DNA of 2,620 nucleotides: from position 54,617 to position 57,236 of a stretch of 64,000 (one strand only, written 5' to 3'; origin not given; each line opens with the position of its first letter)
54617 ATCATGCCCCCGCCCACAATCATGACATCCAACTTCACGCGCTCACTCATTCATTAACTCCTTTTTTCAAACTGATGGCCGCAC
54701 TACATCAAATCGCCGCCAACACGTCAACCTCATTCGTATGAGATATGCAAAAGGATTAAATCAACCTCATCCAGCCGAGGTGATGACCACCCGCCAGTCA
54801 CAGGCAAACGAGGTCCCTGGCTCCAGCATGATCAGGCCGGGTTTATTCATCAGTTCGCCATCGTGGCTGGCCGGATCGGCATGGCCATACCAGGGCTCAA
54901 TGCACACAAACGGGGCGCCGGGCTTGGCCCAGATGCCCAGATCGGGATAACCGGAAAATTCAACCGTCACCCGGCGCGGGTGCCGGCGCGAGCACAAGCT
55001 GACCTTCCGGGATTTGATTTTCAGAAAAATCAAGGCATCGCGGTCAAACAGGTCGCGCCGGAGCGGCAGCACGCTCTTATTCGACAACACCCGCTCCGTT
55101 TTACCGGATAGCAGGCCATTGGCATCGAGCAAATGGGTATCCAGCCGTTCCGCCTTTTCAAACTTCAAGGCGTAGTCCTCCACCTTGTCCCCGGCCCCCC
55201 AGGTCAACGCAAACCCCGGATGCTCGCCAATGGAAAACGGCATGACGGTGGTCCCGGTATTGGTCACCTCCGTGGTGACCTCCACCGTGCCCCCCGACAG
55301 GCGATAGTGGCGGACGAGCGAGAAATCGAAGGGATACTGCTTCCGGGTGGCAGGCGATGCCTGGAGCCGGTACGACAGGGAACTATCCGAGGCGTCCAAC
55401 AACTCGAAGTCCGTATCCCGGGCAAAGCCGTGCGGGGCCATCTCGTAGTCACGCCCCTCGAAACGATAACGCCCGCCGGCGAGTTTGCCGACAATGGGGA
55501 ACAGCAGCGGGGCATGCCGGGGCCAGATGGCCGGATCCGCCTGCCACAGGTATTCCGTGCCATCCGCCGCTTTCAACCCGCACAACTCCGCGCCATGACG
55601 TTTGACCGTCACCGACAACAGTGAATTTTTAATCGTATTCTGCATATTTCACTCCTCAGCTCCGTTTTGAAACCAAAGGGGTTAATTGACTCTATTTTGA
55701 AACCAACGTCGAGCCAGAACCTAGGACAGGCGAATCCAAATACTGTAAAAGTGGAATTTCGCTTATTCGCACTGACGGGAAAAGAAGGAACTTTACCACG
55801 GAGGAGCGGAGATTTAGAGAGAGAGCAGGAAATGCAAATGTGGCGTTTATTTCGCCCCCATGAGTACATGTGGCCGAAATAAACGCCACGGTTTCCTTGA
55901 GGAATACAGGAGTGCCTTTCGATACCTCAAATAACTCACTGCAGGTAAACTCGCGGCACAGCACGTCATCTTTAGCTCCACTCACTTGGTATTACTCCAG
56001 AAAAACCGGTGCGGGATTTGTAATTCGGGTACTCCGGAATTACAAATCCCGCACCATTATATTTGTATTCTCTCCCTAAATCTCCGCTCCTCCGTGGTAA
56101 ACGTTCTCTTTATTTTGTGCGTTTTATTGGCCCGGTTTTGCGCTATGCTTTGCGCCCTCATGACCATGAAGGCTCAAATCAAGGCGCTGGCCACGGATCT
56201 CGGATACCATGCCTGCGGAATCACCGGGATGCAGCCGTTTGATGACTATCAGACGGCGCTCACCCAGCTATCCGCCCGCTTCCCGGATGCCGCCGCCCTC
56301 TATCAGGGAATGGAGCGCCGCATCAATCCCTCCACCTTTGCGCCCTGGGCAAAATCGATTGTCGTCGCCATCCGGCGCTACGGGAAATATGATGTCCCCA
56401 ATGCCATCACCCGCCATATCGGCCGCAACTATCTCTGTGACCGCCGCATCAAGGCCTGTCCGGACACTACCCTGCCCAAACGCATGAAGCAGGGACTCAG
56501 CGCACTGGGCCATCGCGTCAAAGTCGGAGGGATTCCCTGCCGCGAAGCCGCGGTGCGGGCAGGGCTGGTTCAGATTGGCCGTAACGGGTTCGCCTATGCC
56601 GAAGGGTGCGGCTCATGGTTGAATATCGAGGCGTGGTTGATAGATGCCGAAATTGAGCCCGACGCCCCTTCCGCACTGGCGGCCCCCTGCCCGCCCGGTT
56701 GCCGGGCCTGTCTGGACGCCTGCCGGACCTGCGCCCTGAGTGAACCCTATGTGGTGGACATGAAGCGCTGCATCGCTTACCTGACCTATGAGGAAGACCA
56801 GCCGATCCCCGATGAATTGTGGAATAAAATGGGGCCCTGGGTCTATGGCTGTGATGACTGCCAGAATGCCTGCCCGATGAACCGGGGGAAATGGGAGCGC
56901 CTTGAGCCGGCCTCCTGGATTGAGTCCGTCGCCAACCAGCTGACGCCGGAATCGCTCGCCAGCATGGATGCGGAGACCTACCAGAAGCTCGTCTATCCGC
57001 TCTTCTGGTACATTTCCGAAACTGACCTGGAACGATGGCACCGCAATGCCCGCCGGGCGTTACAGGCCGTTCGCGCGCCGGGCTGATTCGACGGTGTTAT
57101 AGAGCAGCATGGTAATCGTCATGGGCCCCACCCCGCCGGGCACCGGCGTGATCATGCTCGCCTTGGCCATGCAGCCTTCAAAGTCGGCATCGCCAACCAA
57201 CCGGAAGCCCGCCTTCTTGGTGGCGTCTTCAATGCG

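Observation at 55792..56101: MITE-like element with 32-bp terminal inverted repeats and two perfect long hairpins, in the divergent promoter region of a 12-kb sugar operon and queG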

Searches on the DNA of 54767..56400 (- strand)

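Call 5: search_rna_families(source=window, start=55500, end=56400, threshold=evalue, max_evalue=10, show_alignments=3)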
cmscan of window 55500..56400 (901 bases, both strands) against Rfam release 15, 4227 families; matches with E-value up to 10: 0.
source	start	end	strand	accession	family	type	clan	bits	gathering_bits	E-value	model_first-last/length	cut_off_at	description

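Call 52: search_rna_families(source=L110, start=1500, end=2050, threshold=evalue, max_evalue=10)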
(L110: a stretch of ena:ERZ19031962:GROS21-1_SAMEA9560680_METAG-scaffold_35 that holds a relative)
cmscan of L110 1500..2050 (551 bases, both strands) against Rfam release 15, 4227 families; matches with E-value up to 10: 4.
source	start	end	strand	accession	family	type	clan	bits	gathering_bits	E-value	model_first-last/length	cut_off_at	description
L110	1819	1873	+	RF01863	TB10Cs2H2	Gene; snRNA; snoRNA; HACA-box;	-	23.7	50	0.015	1-67/67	no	Trypanosomatid snoRNA TB10Cs2H2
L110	1741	1819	-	RF00891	mir-671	Gene; miRNA;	-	21.1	65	0.52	1-84/84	no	mir-671 microRNA precursor family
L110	1978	2014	-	RF01367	CRISPR-DR54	Gene; CRISPR;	-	15.2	39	5.2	1-37/37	no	CRISPR RNA direct repeat element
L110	1818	1879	-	RF02470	Ms_IGR-8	Gene; sRNA;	-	12.1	44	6.3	1-63/63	no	Mycobacterium sRNA Ms_IGR-8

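Call 56: search_dna_similar(query=window:55727-56125:+, collection=plasmids, mode=distant, max_evalue=0.01)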
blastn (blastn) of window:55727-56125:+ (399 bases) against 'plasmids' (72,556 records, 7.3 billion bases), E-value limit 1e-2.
No match.

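Call 57: search_dna_similar(query=window:55727-56125:+, collection=phages, mode=distant, max_evalue=0.01)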
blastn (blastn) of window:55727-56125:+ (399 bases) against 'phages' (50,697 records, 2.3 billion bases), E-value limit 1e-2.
No match.

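Call 88: search_rna_families(sources=[L137, L151, L165, L150, L136, L140, L142, L200, L119, L125, L124, L133, L143, L155, L110], threshold=gathering)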
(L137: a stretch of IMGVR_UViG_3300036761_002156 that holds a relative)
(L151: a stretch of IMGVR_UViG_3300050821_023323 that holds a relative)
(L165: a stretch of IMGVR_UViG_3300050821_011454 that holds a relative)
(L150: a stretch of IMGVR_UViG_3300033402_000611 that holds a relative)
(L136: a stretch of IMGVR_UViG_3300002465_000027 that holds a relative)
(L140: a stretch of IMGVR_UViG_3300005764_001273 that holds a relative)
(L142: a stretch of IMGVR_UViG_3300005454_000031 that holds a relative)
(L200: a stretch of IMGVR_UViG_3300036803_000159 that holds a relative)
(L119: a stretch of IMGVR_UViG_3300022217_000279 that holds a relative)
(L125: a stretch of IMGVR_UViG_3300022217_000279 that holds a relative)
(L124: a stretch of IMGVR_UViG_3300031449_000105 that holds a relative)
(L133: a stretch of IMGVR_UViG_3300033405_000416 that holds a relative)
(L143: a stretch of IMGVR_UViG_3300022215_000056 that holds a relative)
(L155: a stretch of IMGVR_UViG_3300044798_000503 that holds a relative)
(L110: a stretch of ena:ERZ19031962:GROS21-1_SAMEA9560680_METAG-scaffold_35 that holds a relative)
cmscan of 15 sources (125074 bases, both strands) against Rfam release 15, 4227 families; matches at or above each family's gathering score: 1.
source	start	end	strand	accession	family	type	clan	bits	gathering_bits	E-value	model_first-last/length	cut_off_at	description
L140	3218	3263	+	RF01687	Acido-Lenti-1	Gene; sRNA;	-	54.1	37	4e-09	1-46/46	no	Acido-Lenti-1 RNA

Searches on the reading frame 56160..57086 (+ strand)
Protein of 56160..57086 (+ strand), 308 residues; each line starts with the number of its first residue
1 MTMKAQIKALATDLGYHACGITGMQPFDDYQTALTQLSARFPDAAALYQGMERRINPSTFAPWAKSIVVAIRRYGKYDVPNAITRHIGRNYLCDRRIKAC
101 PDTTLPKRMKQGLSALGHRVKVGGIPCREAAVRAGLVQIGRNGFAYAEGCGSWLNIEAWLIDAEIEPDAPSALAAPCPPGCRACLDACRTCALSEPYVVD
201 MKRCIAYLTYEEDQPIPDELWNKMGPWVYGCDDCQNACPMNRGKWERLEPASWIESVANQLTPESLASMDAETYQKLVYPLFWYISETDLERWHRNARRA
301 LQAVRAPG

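Call 7: search_protein_families(library=pfam, proteins=[window:56160-57086:+])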
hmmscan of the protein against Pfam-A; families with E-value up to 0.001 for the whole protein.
window:56160-57086:+ (308 aa): 1 family
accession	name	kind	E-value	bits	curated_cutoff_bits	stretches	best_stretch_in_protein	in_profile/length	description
PF13484.11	Fer4_16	-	6.4e-16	59.3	30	1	180-241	4-66/66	4Fe-4S double cluster binding domain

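Call 14: find_homologous_proteins(query=window:56160-57086:+, max_evalue=1e-40)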
Query window:56160-57086:+ (308 aa): 202 proteins with E <= 1e-40 among 3062 candidates; the best 120 are listed.
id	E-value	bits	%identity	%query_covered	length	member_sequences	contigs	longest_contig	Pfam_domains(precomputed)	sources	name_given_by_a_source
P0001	1.8e-206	703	95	100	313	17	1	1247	PF13484.12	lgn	-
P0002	8.4e-183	625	83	100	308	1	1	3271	PF13484.12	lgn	-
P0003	1.7e-181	621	85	98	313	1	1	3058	PF13484.12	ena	-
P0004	5.8e-181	619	82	100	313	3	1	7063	PF13484.12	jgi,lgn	-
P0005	2.4e-177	607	82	97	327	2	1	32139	PF13484.12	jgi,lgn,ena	-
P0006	1.5e-175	601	87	93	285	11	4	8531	PF13484.12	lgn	-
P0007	1.6e-175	601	80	100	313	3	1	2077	PF13484.12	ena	-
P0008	1.7e-175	601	82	97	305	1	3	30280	PF13484.12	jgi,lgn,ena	-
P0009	1.8e-170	584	79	98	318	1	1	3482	PF13484.12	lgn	-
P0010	6.8e-166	569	78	100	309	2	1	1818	PF13484.12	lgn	-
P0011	3.4e-163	560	77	98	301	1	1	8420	PF13484.12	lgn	-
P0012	2.3e-161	554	80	92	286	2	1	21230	PF13484.12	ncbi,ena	-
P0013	5.6e-154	530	72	98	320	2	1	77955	PF13484.12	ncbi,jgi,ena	ncbi:MAG: 4Fe-4S double cluster binding domain-containing protein [bacterium]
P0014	5.2e-147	507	68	99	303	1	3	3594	PF13484.12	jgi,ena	-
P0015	1.1e-144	500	67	100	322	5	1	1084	PF13484.12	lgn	-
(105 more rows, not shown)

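Call 15: find_encoding_contigs(protein=P0001, flank=10000, max_places=10)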
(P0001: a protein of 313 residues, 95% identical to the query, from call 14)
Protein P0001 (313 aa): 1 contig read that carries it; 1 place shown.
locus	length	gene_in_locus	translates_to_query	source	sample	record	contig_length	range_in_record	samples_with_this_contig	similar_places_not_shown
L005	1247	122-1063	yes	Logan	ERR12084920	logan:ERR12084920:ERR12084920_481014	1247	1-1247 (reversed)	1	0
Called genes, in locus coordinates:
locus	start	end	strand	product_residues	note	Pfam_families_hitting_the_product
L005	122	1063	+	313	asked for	PF13484:Fer4_16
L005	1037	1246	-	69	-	?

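Call 16: find_encoding_contigs(protein=P0005, flank=10000, max_places=4)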
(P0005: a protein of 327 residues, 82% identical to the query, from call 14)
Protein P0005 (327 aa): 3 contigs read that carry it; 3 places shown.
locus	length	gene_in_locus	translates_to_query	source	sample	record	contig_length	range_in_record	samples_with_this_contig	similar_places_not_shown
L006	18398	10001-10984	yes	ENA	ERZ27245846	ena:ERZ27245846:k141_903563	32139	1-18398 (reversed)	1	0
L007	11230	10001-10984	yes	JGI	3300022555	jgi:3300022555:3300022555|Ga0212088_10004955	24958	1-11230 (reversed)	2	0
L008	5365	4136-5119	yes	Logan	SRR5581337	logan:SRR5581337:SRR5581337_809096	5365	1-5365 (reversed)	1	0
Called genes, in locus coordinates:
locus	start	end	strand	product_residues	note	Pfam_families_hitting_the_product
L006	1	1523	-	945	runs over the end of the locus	PF04851:ResIII, PF18766:SWI2_SNF2 (faint)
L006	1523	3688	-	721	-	PF01555:N6_N4_Mtase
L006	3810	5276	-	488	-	PF04326:SLFN_AlbA_2, PF13749:HATPase_c_4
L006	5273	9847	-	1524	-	PF13086:AAA_11, PF13604:AAA_30 (weak), PF01443:Viral_helicase1 (faint), PF13245:AAA_19 (faint), PF13087:AAA_12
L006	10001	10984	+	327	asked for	PF13484:Fer4_16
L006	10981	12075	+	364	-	PF00180:Iso_dh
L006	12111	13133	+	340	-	PF13580:SIS_2 (faint), PF01380:SIS, PF00571:CBS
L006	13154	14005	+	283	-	PF02673:BacA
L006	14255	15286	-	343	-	PF01408:GFO_IDH_MocA, PF03447:NAD_binding_3 (weak), PF02894:GFO_IDH_MocA_C, PF22725:GFO_IDH_MocA_C3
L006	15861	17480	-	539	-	PF00753:Lactamase_B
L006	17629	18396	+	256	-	?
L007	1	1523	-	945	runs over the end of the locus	PF04851:ResIII, PF18766:SWI2_SNF2 (faint)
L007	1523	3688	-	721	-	PF01555:N6_N4_Mtase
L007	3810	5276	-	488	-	PF04326:SLFN_AlbA_2, PF13749:HATPase_c_4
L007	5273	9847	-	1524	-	PF13086:AAA_11, PF13604:AAA_30 (weak), PF01443:Viral_helicase1 (faint), PF13245:AAA_19 (faint), PF13087:AAA_12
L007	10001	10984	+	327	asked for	PF13484:Fer4_16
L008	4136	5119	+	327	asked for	PF13484:Fer4_16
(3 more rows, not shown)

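Call 17: find_encoding_contigs(protein=P0008, flank=10000, max_places=4)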
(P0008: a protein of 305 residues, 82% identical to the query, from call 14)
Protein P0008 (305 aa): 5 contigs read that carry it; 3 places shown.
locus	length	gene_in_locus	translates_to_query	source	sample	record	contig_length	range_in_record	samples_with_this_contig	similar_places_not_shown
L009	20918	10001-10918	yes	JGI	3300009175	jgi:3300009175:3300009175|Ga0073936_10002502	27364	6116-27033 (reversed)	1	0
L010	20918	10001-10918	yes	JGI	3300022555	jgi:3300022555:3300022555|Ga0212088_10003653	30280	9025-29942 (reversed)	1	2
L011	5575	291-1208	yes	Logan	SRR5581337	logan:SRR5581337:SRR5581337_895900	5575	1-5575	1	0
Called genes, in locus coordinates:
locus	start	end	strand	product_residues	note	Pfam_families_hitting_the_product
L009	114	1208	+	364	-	PF00437:T2SSE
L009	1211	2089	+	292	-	PF17930:LpxI_N, PF06230:LpxI_C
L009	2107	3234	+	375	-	PF02684:LpxB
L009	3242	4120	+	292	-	PF00294:PfkB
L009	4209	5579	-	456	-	PF02646:RmuC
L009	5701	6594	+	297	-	PF02311:AraC_binding, PF07883:Cupin_2, PF12833:HTH_18, PF00165:HTH_AraC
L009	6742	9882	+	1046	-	PF17132:Glyco_hydro_106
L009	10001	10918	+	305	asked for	PF13484:Fer4_16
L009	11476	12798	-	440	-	PF27096:UvrC_M, PF00633:HHH (faint), PF02151:UVR (faint), PF08459:UvrC_RNaseH_dom, PF12826:HHH_2 (weak), PF14520:HHH_5 (weak)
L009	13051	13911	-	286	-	PF12833:HTH_18, PF00165:HTH_AraC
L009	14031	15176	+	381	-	PF01408:GFO_IDH_MocA, PF02894:GFO_IDH_MocA_C, PF22725:GFO_IDH_MocA_C3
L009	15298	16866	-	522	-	PF02056:Glyco_hydro_4, PF11975:Glyco_hydro_4C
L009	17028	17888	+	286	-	PF02311:AraC_binding, PF00165:HTH_AraC, PF12833:HTH_18, PF00165:HTH_AraC (weak)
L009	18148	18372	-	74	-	PF09720:Unstab_antitox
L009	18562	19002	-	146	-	PF07963:N_methyl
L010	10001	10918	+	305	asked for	PF13484:Fer4_16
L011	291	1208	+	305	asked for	PF13484:Fer4_16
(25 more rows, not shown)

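Call 23: find_encoding_contigs(protein=P0006, flank=10000, max_places=6)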
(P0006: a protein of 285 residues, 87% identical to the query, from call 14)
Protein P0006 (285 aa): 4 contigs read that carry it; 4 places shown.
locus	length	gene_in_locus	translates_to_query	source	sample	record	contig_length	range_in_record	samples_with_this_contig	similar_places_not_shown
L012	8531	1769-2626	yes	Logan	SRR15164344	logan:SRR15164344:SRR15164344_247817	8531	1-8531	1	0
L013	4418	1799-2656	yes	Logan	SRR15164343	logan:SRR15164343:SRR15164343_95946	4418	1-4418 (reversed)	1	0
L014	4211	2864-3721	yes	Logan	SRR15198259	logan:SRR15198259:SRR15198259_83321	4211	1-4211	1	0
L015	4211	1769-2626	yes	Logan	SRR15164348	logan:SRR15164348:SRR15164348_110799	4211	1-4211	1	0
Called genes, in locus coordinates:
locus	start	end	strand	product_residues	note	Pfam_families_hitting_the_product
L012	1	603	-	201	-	?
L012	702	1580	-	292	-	PF01263:Aldose_epim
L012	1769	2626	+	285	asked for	PF13484:Fer4_16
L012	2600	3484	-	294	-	PF00763:THF_DHG_CYH, PF02882:THF_DHG_CYH_C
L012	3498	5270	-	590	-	PF01268:FTHFS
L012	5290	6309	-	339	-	PF00809:Pterin_bind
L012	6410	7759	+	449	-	PF10114:PocR, PF12833:HTH_18, PF00165:HTH_AraC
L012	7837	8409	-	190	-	PF02577:BFN_dom, PF02151:UVR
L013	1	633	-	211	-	?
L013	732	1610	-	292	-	PF01263:Aldose_epim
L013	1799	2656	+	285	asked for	PF13484:Fer4_16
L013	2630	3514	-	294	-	PF00763:THF_DHG_CYH, PF02882:THF_DHG_CYH_C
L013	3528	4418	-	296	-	?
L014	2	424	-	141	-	?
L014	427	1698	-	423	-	PF01408:GFO_IDH_MocA, PF22725:GFO_IDH_MocA_C3 (weak)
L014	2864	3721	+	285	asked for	PF13484:Fer4_16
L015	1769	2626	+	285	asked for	PF13484:Fer4_16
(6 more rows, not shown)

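Call 24: find_encoding_contigs(protein=P0003, flank=10000, max_places=4)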
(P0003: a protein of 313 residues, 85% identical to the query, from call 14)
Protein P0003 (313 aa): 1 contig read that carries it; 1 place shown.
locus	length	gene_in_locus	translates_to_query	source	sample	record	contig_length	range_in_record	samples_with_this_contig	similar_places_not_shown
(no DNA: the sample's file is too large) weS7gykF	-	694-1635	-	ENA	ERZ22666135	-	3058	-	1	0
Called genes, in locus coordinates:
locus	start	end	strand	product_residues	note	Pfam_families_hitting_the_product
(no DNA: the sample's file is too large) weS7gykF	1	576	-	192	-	?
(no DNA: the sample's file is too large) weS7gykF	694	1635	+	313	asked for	PF13484:Fer4_16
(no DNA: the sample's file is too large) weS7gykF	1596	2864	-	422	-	PF18082:NAT_N, PF18164:GNAT_C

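Call 25: find_encoding_contigs(protein=P0002, flank=10000, max_places=4)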
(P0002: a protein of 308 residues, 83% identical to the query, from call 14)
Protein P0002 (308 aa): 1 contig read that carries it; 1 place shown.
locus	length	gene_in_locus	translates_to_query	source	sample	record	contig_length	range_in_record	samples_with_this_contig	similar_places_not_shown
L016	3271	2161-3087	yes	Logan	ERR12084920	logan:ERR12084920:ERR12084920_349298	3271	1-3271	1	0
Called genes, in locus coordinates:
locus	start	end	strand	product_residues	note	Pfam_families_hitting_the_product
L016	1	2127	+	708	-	?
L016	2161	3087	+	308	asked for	PF13484:Fer4_16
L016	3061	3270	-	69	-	?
